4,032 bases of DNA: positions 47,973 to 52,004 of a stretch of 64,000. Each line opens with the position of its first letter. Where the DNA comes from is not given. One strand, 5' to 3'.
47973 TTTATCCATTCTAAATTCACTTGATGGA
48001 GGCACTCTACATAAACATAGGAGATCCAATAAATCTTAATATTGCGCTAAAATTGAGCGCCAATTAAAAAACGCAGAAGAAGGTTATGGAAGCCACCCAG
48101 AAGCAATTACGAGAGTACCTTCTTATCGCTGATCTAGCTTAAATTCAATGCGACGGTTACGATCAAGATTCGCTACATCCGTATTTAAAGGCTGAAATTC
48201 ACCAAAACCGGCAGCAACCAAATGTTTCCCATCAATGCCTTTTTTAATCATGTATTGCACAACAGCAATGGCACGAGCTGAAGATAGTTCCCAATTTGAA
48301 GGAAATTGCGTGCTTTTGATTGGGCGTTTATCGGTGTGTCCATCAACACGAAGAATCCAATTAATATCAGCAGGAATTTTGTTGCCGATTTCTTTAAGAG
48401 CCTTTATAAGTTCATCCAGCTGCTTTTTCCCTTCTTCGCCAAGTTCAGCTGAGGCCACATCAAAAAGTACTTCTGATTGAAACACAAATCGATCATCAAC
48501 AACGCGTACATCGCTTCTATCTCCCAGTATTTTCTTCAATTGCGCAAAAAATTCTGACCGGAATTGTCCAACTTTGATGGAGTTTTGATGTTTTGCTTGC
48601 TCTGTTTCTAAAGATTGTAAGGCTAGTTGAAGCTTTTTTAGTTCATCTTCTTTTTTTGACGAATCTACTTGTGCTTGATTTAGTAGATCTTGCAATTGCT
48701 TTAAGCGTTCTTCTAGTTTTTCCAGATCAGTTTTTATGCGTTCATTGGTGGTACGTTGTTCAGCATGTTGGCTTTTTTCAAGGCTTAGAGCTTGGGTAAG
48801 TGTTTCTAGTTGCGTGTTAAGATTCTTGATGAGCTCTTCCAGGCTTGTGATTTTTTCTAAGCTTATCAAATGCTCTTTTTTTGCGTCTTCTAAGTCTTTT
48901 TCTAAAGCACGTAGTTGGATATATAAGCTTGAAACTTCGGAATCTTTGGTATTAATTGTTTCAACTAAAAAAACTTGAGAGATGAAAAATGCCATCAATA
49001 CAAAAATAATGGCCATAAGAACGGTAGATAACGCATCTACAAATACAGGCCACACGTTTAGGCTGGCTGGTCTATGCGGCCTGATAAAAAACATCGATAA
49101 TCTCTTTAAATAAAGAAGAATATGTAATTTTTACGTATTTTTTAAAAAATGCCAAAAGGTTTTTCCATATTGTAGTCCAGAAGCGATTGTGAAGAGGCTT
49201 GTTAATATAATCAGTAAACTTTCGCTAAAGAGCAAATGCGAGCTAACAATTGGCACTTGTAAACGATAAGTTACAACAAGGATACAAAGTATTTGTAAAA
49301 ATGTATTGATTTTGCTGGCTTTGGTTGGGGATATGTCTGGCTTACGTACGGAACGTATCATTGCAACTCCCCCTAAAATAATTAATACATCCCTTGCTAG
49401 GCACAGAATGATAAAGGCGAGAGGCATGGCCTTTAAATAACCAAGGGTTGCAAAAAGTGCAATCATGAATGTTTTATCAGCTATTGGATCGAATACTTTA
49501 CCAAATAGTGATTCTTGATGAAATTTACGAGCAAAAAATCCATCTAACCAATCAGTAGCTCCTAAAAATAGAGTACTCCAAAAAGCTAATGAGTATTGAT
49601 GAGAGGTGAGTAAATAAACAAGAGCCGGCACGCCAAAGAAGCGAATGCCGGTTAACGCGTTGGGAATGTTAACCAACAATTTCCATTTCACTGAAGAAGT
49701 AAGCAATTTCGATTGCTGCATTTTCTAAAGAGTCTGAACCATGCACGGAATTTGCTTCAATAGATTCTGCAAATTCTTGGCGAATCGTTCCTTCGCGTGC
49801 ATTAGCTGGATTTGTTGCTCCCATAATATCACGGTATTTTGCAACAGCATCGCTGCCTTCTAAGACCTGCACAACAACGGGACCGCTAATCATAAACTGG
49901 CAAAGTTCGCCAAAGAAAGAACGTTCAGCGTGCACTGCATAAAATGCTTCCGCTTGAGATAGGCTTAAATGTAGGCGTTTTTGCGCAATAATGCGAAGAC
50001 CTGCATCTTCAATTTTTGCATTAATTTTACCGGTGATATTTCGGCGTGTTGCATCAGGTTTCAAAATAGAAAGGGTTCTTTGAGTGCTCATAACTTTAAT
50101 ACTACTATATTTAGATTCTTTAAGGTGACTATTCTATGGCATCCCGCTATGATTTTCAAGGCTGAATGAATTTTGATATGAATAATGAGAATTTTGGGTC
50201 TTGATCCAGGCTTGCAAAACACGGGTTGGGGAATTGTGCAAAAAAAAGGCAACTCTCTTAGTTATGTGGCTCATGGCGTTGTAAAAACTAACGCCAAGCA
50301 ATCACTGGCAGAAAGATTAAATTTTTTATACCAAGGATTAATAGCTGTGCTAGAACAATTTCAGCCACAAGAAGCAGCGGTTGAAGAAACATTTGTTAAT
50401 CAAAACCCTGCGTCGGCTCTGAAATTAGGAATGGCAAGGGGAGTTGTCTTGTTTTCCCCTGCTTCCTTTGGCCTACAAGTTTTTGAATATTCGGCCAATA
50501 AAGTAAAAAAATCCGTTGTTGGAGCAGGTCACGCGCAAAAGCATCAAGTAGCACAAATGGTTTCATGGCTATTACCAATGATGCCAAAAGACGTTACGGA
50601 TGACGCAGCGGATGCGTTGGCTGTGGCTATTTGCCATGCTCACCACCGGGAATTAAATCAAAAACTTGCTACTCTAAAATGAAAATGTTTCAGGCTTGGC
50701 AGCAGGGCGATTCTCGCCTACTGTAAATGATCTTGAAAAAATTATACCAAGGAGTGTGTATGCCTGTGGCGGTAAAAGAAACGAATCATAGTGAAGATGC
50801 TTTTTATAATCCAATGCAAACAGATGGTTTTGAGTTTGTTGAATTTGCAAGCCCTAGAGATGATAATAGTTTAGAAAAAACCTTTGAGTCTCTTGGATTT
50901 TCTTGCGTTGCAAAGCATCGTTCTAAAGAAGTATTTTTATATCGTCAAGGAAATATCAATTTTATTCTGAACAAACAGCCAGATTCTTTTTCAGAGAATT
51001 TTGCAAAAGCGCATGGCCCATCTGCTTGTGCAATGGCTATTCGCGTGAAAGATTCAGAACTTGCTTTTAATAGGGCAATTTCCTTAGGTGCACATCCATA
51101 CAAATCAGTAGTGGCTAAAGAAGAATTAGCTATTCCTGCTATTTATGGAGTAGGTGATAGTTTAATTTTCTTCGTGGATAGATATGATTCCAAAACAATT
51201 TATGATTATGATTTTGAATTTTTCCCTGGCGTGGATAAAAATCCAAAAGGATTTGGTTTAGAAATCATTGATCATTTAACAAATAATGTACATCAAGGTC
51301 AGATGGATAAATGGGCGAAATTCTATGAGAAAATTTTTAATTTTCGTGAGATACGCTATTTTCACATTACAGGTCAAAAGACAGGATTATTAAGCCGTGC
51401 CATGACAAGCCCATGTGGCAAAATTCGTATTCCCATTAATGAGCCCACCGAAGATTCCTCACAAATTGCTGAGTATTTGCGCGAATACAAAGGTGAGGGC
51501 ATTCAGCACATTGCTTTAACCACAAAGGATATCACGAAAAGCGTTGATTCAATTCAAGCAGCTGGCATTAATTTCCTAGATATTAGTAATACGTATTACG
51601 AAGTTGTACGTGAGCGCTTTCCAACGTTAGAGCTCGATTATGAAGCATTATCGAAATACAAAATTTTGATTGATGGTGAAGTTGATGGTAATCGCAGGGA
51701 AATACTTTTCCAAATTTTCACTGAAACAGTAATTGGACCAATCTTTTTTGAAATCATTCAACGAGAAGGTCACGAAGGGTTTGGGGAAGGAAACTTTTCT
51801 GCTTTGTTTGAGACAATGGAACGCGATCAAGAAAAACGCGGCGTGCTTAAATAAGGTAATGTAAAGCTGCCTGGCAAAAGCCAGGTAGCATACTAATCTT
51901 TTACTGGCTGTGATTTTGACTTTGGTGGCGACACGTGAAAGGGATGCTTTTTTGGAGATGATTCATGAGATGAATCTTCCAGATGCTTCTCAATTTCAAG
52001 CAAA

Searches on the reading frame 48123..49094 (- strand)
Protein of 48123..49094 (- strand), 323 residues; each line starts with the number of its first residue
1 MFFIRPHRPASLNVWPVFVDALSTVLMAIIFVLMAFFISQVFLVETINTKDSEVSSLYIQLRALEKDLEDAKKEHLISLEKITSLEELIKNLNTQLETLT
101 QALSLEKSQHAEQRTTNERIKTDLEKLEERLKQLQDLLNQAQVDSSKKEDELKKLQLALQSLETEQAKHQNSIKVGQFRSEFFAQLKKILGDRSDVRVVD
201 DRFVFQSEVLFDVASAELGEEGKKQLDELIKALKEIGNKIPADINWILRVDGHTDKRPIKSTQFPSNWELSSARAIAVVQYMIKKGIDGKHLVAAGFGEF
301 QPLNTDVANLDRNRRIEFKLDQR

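Call 67: search_protein_families(library=pfam, proteins=[window:48123-49094:-], max_evalue=0.00001)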
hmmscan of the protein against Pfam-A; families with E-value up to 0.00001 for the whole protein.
window:48123-49094:- (323 aa): 1 family
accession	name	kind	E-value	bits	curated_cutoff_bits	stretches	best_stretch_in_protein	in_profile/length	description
PF00691.25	OmpA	-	2.4e-16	60.3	27.2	1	210-314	1-96/98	OmpA family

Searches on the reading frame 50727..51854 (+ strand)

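Call 67: search_protein_families(library=pfam, proteins=[window:50727-51854:+], max_evalue=0.00001)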
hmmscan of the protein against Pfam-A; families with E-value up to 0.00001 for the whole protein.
window:50727-51854:+ (375 aa): 3 families
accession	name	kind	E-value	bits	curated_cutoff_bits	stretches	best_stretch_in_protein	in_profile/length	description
PF14696.12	Glyoxalase_5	-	2.9e-57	193.2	27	1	26-164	1-139/139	Hydroxyphenylpyruvate dioxygenase, HPPD, N-terminal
PF00903.31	Glyoxalase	-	5e-13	49.9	20.6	1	181-291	2-103/121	Glyoxalase/Bleomycin resistance protein/Dioxygenase superfamily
PF13669.12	Glyoxalase_4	-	8e-09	36.2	27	1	194-285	11-95/109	Glyoxalase/Bleomycin resistance protein/Dioxygenase superfamily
